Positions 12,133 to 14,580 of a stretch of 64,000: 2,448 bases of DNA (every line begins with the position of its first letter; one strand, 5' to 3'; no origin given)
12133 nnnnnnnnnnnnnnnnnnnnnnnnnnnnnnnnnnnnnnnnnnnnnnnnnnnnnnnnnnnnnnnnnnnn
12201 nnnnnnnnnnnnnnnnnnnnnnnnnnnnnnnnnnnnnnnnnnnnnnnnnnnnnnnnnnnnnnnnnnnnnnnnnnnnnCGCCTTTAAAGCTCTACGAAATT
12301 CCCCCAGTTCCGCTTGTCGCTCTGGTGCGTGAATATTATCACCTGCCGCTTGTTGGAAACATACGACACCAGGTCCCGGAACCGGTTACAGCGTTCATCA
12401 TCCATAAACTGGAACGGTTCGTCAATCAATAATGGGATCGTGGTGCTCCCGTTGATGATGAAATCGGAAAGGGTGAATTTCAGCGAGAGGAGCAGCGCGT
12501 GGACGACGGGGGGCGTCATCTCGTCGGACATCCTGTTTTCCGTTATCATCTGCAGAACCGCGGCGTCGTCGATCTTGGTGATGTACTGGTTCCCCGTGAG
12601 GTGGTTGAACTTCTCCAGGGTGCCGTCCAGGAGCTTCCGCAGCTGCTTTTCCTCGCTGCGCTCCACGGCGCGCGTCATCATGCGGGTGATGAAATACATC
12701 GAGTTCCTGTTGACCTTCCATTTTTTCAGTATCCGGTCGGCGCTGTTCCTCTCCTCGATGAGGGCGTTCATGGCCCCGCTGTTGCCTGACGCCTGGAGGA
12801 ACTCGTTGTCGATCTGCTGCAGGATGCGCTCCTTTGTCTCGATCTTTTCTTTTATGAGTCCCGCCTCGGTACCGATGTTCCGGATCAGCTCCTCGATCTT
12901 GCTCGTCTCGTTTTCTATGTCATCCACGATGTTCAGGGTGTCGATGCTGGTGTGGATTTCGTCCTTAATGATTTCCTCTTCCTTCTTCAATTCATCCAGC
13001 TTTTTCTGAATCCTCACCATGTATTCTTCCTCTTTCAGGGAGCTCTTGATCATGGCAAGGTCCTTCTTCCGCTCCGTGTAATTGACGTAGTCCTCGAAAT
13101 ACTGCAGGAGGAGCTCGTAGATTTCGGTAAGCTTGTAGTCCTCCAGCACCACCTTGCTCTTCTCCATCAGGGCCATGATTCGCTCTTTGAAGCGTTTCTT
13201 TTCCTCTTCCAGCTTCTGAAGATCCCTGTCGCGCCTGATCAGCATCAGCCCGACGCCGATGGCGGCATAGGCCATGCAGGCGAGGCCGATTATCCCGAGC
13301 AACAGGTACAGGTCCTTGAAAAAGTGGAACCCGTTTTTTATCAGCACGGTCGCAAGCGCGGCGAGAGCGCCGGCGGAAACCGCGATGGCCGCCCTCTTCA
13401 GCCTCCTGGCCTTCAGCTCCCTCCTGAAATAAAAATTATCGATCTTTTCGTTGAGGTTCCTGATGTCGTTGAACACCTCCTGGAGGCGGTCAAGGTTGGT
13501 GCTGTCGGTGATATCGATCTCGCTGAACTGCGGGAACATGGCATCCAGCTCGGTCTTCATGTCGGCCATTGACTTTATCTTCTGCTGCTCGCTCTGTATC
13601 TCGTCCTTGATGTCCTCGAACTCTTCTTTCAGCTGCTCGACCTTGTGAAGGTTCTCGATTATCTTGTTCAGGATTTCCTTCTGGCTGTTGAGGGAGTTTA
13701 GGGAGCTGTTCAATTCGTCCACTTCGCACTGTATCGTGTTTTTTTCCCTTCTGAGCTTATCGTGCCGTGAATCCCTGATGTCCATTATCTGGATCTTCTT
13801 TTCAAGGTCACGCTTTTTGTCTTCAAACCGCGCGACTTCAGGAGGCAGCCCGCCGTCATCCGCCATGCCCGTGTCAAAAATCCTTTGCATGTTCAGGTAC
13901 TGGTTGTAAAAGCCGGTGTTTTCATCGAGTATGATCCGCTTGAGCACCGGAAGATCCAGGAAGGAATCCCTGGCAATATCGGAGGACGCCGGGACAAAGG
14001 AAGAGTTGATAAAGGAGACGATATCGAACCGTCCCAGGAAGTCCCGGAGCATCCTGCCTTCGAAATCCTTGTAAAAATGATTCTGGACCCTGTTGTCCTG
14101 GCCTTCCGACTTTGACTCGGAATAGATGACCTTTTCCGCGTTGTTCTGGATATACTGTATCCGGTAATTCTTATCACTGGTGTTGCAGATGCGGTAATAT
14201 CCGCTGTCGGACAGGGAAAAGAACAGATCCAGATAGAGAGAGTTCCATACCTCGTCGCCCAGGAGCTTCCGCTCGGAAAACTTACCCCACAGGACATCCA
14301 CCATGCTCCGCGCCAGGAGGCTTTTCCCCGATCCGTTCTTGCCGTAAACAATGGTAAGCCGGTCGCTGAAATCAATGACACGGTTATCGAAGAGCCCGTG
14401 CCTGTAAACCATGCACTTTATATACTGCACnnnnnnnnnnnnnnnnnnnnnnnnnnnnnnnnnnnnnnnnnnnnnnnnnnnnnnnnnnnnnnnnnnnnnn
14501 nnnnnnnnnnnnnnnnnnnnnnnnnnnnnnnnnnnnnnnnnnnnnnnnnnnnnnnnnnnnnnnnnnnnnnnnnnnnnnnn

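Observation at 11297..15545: Translationally coupled operon: degenerate Mre11/SbcD-like phosphoesterase, membrane-inserted Rad50/SbcC-like ATPase and TPR-like protein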

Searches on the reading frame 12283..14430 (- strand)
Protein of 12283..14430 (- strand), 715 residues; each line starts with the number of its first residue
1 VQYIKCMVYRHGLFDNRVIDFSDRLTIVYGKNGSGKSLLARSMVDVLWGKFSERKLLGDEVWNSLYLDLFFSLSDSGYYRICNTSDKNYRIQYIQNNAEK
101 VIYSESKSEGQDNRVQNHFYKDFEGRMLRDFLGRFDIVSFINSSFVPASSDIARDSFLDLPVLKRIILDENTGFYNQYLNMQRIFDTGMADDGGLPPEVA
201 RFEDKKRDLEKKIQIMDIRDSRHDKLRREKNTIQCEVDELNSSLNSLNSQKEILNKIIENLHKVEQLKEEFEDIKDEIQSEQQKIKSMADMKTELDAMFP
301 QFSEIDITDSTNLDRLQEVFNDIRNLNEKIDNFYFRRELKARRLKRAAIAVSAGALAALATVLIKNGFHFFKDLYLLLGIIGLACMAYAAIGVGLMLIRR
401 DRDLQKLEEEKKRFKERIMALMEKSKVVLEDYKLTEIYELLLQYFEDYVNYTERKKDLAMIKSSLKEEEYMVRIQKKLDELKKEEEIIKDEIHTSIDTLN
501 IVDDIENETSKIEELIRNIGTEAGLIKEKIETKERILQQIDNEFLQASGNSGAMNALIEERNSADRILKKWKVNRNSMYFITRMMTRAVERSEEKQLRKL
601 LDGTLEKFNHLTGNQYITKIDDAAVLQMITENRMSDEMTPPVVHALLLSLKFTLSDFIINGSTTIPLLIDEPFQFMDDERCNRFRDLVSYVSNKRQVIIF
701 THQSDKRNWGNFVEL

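Call 3: search_protein_families(library=pfam, proteins=[window:12283-14430:-], max_evalue=1)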
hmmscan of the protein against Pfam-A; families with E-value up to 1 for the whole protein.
window:12283-14430:- (715 aa): 15 families
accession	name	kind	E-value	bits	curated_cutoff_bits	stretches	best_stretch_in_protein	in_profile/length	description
PF13476.12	AAA_23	-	6.5e-11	43.7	27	1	14-285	10-200/201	AAA domain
PF13514.12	AAA_27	-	4.1e-06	27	22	1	8-49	8-52/206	AAA domain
PF13555.12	AAA_29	-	0.00065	19.8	27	1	8-47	6-46/61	P-loop containing region of AAA domain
PF02463.25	SMC_N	-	0.0038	17.1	40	1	17-47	18-48/220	RecF/RecN/SMC N terminal domain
PF13304.12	AAA_21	-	0.0085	16.6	27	1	25-111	1-108/304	AAA domain, putative AbiEii toxin, Type IV TA system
PF11887.13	Mce4_CUP1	-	0.0092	16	32.6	1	237-324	63-155/222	Cholesterol uptake porter CUP1 of Mce4, putative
PF13401.12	AAA_22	-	0.026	15.3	27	1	21-47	3-29/130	AAA domain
PF00910.28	RNA_helicase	-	0.044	14.7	21.5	1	27-51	2-26/105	RNA helicase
PF24883.2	NPHP3_N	-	0.044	14.4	24.8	1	23-47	22-46/164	Nephrocystin 3, N-terminal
PF05729.18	NACHT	-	0.048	13.9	26.7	1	24-48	1-25/167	NACHT domain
PF20504.3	IntS14_C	-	0.057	14.1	25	1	316-363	13-57/104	Integrator complex subunit 14, alpha-helical domain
PF11737.13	DUF3300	-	0.063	13.2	25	1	223-298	43-118/227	Protein of unknown function (DUF3300)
PF22700.2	MVD-like_N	-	0.27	11.3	27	0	310-363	59-111/157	Diphosphomevalonate decarboxylase-like N-terminal domain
PF16104.10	FPRL1_inhibitor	-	0.38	11.4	27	0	406-494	14-100/105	Formyl peptide receptor-like 1 inhibitory protein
PF00005.33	ABC_tran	-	0.74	10.8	25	1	24-46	12-34/137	ABC transporter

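Call 4: search_protein_families(library=ncbifam, proteins=[window:12283-14430:-], max_evalue=1)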
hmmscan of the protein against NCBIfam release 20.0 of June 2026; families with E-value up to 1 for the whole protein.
window:12283-14430:- (715 aa): 15 families
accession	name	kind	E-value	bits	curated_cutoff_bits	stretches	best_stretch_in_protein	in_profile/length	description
NF045487.1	ASRP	equivalog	6.3e-10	38.3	300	1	198-335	126-270/593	archaea-specific SMC-related protein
NF003034.1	PRK03918.1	equivalog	3.2e-08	32.1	700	3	645-703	796-853/878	DNA double-strand break repair ATPase Rad50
TIGR02168.1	SMC_prok_B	equivalog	1.6e-07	29.5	567.35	2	201-332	271-400/1181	chromosome segregation protein SMC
NF041034.1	Rad50_Sulf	equivalog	1.8e-07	29.4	1000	2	173-333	531-689/872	DNA double-strand break repair ATPase Rad50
NF040873.1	AztA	equivalog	8.3e-05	22.2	220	1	24-46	19-41/191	zinc ABC transporter ATP-binding protein AztA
NF002244.0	PRK01156.1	equivalog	0.0001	20.6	847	2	645-705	809-871/895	DNA double-strand break repair ATPase Rad50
NF041035.1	Rad50_Halo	equivalog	0.00053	18.5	1000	1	208-332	171-297/883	DNA double-strand break repair ATPase Rad50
TIGR03734.1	PRTRC_parB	hypoth_equivalog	0.0025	16.4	278.6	1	205-276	123-191/555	PRTRC system ParB family protein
NF002572.0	PRK02224.1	equivalog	0.0098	14.2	1087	1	202-355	532-685/888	DNA double-strand break repair ATPase Rad50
NF038218.1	IcmG_DotF_IVB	equivalog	0.012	15.3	200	1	203-280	116-191/266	type IVB secretion system protein IcmG/DotF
NF049871.2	cytotoxin_MakA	exception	0.015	14.3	320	1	264-415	114-256/354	alpha-pore-forming cytotoxin MakA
NF045780.1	TrlF_fam_ATP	equivalog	0.015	14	350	3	12-48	298-334/944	TrlF family AAA-like ATPase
NF041751.2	sbcc_Staph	equivalog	0.2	9.5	920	2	212-332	286-449/1007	exonuclease subunit SbcC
NF052481.1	FucosDh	equivalog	0.39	10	300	1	470-534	42-104/257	L-fucose dehydrogenase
NF049847.1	FtsL_COG5462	equivalog_domain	0.53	10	50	0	262-286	23-47/85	cell division protein FtsL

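Call 5: search_protein_families(library=padloc, proteins=[window:12283-14430:-], max_evalue=1)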
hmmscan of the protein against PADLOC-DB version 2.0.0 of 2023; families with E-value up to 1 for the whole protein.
window:12283-14430:- (715 aa): 29 families (the best 25 are shown)
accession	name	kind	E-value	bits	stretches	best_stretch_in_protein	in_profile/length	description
PDLC03859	LmuB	-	1.3e-13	49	1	8-705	10-585/611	-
PDLC03865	LmuB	-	1.6e-09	34.5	3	667-703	936-974/1007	-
PDLC04135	mad3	-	1.4e-07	29.4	2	14-293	13-238/374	mads_3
PDLC03863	LmuB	-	3e-06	24.2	2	191-322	188-308/610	-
PDLC00551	JetC2|JetC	-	4.4e-06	22.8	3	199-344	852-995/1365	DUF3584 domain; MukB-like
PDLC00519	JetC1|JetC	-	1.6e-05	21.3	2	231-322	308-756/1097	DUF3584 domain; MukB-like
PDLC02730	PbeC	-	3.4e-05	20.8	2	19-76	20-78/651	PbeC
PDLC03860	LmuB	-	6.4e-05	19.7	1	16-47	19-50/565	-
PDLC00581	JetC3|JetC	-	0.00011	18.2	2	205-337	791-924/1473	DUF3584 domain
PDLC04888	PDC-S06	-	0.00012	18.4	3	13-40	93-120/851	-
PDLC04893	PDC-S06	-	0.00017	18.1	2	16-43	90-118/862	-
PDLC00259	LmuB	-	0.00027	17.9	2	17-47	19-49/588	AAA ATPase domain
PDLC04892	PDC-S06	-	0.00039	16.8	1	13-54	82-122/843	-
PDLC00580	JetC3|JetC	-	0.00057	16.2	2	203-323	696-816/1068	DUF3584 domain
PDLC04886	PDC-S06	-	0.00059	16.8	1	18-58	20-60/727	-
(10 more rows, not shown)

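Call 9: find_homologous_proteins(query=window:12283-14430:-, max_evalue=0.001)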
Query window:12283-14430:- (715 aa): 46 proteins with E <= 0.001 among 8000 candidates.
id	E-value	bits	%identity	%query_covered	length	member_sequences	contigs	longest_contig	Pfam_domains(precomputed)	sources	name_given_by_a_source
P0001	0.0e+0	1564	100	100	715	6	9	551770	PF13514.13,PF13476.13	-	-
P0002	0.0e+0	1453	92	100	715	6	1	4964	PF13514.13,PF13476.13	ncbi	-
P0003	0.0e+0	1398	88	100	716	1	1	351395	PF13476.13,PF13304.13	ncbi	-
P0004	0.0e+0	1363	86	100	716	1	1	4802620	PF13514.13,PF13476.13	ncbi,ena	-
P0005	0.0e+0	1346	85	100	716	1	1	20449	PF13514.13,PF13476.13,PF13304.13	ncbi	-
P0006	0.0e+0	1338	85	100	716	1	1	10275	PF13514.13,PF13304.13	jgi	jgi:hypothetical protein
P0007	0.0e+0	1267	81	100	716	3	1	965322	-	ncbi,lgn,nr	ncbi:MAG: AAA family ATPase [Spirochaetes bacterium]|nr:AAA family ATPase [Spirochaetota bacterium]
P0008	0.0e+0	1258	80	100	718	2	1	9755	PF13476.13,PF13304.13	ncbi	-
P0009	0.0e+0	1215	77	100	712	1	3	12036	PF13304.13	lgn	-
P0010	0.0e+0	1192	74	100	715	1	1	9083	PF13304.13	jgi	jgi:uncharacterized protein YhaN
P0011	0.0e+0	1187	93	82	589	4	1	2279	-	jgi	-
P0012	0.0e+0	1183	74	100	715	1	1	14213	PF13476.13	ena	-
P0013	0.0e+0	1172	75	100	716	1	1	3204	PF13514.13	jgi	jgi:uncharacterized protein YhaN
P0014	0.0e+0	1162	74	100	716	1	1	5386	PF13476.13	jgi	jgi:DNA repair exonuclease SbcCD ATPase subunit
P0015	0.0e+0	1159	72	100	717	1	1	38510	PF13476.13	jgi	jgi:DNA repair exonuclease SbcCD ATPase subunit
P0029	2.4e-298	1009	64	100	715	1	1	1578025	PF13514.13,PF13476.13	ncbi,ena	-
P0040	9.8e-237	806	53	100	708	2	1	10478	PF13514.13,PF13476.13,PF02463.26,PF13304.13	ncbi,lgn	-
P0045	1.3e-141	492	36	100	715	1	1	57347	PF02463.26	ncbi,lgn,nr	ncbi:MAG: hypothetical protein JXA20_16955 [Spirochaetes bacterium]|nr:hypothetical protein [Spiroch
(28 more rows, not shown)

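Call 10: find_encoding_contigs(protein=P0045, flank=8000, max_places=3)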
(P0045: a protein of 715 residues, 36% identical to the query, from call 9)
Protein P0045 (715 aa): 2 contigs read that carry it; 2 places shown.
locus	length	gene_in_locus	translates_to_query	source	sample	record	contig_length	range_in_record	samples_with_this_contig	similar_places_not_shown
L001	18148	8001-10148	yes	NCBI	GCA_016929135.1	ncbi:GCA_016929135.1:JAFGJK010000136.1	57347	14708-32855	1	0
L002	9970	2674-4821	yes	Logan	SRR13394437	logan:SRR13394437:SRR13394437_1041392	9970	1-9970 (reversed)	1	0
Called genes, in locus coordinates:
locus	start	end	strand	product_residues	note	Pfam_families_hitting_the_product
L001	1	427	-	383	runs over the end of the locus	PF13487:HD_5, PF01966:HD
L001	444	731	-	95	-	PF01312:Bac_export_2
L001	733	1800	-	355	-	-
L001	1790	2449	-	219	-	PF01351:RNase_HII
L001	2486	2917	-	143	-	PF01245:Ribosomal_L19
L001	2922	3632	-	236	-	PF01746:tRNA_m1G_MT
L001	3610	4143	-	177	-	PF05239:PRC (faint), PF01782:RimM, PF24986:PRC_RimM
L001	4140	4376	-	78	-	PF13083:KH_KhpA-B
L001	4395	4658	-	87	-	PF00886:Ribosomal_S16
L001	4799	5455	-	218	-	PF00834:Ribul_P_3_epim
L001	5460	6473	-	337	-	PF03793:PASTA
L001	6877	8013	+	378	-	-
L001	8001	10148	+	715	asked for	PF02463:SMC_N (faint)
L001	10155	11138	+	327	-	PF13432:TPR_16 (faint), PF07719:TPR_2 (faint), PF00515:TPR_1 (faint)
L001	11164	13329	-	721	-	PF23023:Anti-Pycsar_Apyc1, PF00753:Lactamase_B (weak), PF12706:Lactamase_B_2, PF00027:cNMP_binding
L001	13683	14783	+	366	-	PF03372:Exo_endo_phos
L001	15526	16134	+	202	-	PF00440:TetR_N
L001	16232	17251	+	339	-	PF00135:COesterase, PF20434:BD-FAE, PF07859:Abhydrolase_3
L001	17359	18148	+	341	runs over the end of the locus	PF14196:ATC_hydrolase, PF01841:Transglut_core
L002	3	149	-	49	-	?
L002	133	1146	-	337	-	PF03793:PASTA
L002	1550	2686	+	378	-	-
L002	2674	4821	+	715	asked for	PF02463:SMC_N (faint)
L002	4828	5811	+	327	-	PF13432:TPR_16 (faint), PF07719:TPR_2 (faint), PF00515:TPR_1 (faint)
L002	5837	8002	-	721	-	PF23023:Anti-Pycsar_Apyc1, PF00753:Lactamase_B (weak), PF12706:Lactamase_B_2, PF00027:cNMP_binding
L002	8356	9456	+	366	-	PF03372:Exo_endo_phos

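Call 11: find_encoding_contigs(protein=P0029, flank=8000, max_places=3)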
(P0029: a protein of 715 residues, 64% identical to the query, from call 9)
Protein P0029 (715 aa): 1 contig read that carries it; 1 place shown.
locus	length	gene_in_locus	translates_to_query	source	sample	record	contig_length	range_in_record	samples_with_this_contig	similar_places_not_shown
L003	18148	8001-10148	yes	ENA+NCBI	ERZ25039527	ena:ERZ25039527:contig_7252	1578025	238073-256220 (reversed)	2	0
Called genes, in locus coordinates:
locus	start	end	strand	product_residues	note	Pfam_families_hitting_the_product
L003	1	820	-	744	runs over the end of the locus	PF00512:HisKA, PF02518:HATPase_c, PF00072:Response_reg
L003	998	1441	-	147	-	-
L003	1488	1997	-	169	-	PF01399:PCI (weak)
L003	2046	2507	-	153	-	PF12900:Pyridox_ox_2, PF01243:PNPOx_N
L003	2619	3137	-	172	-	PF01613:Flavin_Reduct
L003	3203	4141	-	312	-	PF07568:HisKA_2 (weak), PF13581:HATPase_c_2, PF02518:HATPase_c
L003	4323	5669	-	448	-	PF02310:B12-binding, PF04055:Radical_SAM, PF13282:DUF4070 (weak)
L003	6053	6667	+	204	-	PF07588:DUF1554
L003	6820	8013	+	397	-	-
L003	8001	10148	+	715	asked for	PF13476:AAA_23, PF13514:AAA_27 (faint)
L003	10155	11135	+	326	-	PF07719:TPR_2 (faint), PF13432:TPR_16 (faint)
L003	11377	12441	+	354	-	PF20067:SSL_N, PF08450:SGL, PF03088:Str_synth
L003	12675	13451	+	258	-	PF00881:Nitroreductase, PF14512:TM1586_NiRdase (faint)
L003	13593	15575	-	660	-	PF16177:ACAS_N, PF00501:AMP-binding, PF13193:AMP-binding_C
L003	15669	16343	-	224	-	PF02142:MGS, PF01808:AICARFT_IMPCHas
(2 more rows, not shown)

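Call 12: find_encoding_contigs(protein=P0040, flank=8000, max_places=3)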
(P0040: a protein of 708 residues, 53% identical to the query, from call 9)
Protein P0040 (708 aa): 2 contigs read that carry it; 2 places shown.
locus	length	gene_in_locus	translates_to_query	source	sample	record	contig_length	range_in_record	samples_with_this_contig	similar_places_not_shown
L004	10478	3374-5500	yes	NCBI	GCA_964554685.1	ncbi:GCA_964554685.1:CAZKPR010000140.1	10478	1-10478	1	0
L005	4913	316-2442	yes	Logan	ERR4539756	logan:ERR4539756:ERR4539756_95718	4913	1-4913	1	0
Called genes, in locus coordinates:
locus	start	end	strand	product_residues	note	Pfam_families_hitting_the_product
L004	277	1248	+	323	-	PF08279:HTH_11 (weak), PF13280:WYL, PF25583:WCX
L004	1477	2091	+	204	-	PF07588:DUF1554 (weak)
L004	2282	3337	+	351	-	-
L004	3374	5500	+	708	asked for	PF02463:SMC_N (faint), PF13476:AAA_23, PF13514:AAA_27 (faint), PF13304:AAA_21 (faint)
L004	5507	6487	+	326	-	PF13432:TPR_16 (faint), PF07719:TPR_2 (faint), PF00515:TPR_1 (faint)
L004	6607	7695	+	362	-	PF20067:SSL_N, PF08450:SGL, PF03088:Str_synth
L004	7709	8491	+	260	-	PF14512:TM1586_NiRdase (faint), PF00881:Nitroreductase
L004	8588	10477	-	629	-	?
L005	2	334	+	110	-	?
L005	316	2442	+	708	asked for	PF02463:SMC_N (faint), PF13476:AAA_23, PF13514:AAA_27 (faint), PF13304:AAA_21 (faint)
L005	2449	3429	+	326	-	PF13432:TPR_16 (faint), PF07719:TPR_2 (faint), PF00515:TPR_1 (faint)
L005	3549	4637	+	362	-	PF20067:SSL_N, PF08450:SGL, PF03088:Str_synth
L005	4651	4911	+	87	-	?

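Call 16: find_related_loci(query=A1, collection=genome_contigs, flank=8000)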
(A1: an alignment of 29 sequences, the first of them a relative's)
Query A1 (715 aa) in genome_contigs; peptide patterns used: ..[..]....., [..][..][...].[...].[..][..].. (x = any residue, [..] = any of these).
600 stretches matched a pattern (row limit reached: there are more); 39 encode a relative of the query (tblastn E <= 1e-3); 39 distinct loci.
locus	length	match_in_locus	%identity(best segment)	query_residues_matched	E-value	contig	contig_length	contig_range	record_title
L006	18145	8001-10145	92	1-715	0e+0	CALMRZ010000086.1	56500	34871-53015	MAG TPA_asm: uncultured Spirochaetes bacterium isolate SRR5007357_bin.202_CONCOCT_v1.1_MAG genome assembly, contig: ERZ7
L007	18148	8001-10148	86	1-715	0e+0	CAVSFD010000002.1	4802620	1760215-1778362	MAG: uncultured Spirochaetota bacterium isolate MFD02979.bin.1.65 genome assembly, contig: contig_47028, whole genome sh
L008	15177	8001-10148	85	1-715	0e+0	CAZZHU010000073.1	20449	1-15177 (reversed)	MAG TPA_asm: uncultured Leptospirales bacterium isolate SRP192927_co6_673 genome assembly, contig: NODE_5650_length_2044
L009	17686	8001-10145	70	1-715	0e+0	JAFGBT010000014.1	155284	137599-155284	MAG: Spirochaetes bacterium isolate Zod_Metabat.1046 k87_3840244, whole genome shotgun sequence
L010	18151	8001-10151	68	1-715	0e+0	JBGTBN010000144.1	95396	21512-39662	MAG: Spirochaetota bacterium isolate JTS-AC98 k141_4083315, whole genome shotgun sequence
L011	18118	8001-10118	53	1-715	0e+0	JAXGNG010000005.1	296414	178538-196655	MAG: Spirochaetota bacterium isolate AnMBR.bin250 bin250_5, whole genome shotgun sequence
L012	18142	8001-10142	68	1-715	0e+0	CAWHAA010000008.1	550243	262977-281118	MAG: uncultured Spirochaetota bacterium isolate MFD04716.bin.2.40 genome assembly, contig: contig_5721, whole genome sho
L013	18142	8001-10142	67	1-715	0e+0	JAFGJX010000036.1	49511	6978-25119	MAG: Spirochaetes bacterium isolate Zod_Metabat.30 k87_3931229, whole genome shotgun sequence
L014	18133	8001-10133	35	1-715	5e-136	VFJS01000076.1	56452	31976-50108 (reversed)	MAG: Spirochaetia bacterium isolate Bin_56_1 c_000001257500, whole genome shotgun sequence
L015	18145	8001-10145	35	1-715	5e-136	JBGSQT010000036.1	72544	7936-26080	MAG: Spirochaetota bacterium isolate JTS-AC34 k141_4383168, whole genome shotgun sequence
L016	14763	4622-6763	33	1-715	1e-122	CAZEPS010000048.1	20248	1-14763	MAG TPA_asm: uncultured Leptospirales bacterium isolate SRP141376_co4_248 genome assembly, contig: NODE_4645_length_2024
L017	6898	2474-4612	31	1-715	7e-116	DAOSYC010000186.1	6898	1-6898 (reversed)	MAG TPA_asm: Spirochaetota bacterium isolate AMR_MDS_2095 NODE_7128_length_6898_cov_6.850943, whole genome shotgun seque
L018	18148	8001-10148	32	5-715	2e-115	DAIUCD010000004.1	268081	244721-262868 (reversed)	MAG TPA_asm: Spirochaetota bacterium isolate CTOTU7684 NODE_66_length_268081_cov_10.621712, whole genome shotgun sequenc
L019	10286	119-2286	39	1-715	7e-139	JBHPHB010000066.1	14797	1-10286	Spirochaetota bacterium isolate SAG AM-311-O03 NODE_66_length_14797_cov_30.232872, whole genome shotgun sequence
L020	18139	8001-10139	30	1-715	3e-110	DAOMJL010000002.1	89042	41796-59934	MAG TPA_asm: Spirochaetota bacterium isolate AMR_MDS_4899 NODE_151_length_89042_cov_11.237293, whole genome shotgun sequ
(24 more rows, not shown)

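Call 35: predict_structure(alignment_id=A1)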
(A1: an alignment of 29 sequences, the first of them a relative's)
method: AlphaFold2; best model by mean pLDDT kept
length: 715 residues; sequences in the alignment: 29
mean_pLDDT: 78.7   pTM: 0.50
mean pLDDT of the five models: 78.7, 76.2, 73.3, 73.1, 72.7
residues with pLDDT >= 90: 82; 70-90: 503; 50-70: 114; < 50: 16
segments of 3 or more residues with pLDDT < 50: 108-116, 190-192
pLDDT, mean of each block of 10 residues (from residue 1): 89 84 91 87 87 80 87 88 73 88 63 50 84 84 88 71 79 75 63 62 84 61 66 84 85 84 83 84 82 79 63 69 74 76 79 82 75 78 83 75 69 70 59 67 78 79 77 80 83 74 61 82 85 81 58 72 84 80 84 88 93 86 86 78 90 82 80 88 92 92 85 87
secondary structure, 60 per line:
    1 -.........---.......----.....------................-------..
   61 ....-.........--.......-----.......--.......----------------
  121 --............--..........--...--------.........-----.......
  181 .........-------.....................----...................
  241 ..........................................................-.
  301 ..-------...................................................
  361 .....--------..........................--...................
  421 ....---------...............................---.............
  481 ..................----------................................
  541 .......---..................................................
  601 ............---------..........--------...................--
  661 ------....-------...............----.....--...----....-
elements in order (helices of 4 or more, strands of 3 or more residues): E2-10 E14-20 E25-29 H36-51 H59-64 E66-74 E77-83 E89-95 E98-104 H123-134 H137-144 H160-168 H174-189 H197-217 H222-298 H310-365 H374-399 H402-424 H434-464 H468-498 H509-547 H551-612 H622-631 H640-658 E667-670 H678-692 E697-701 E711-714
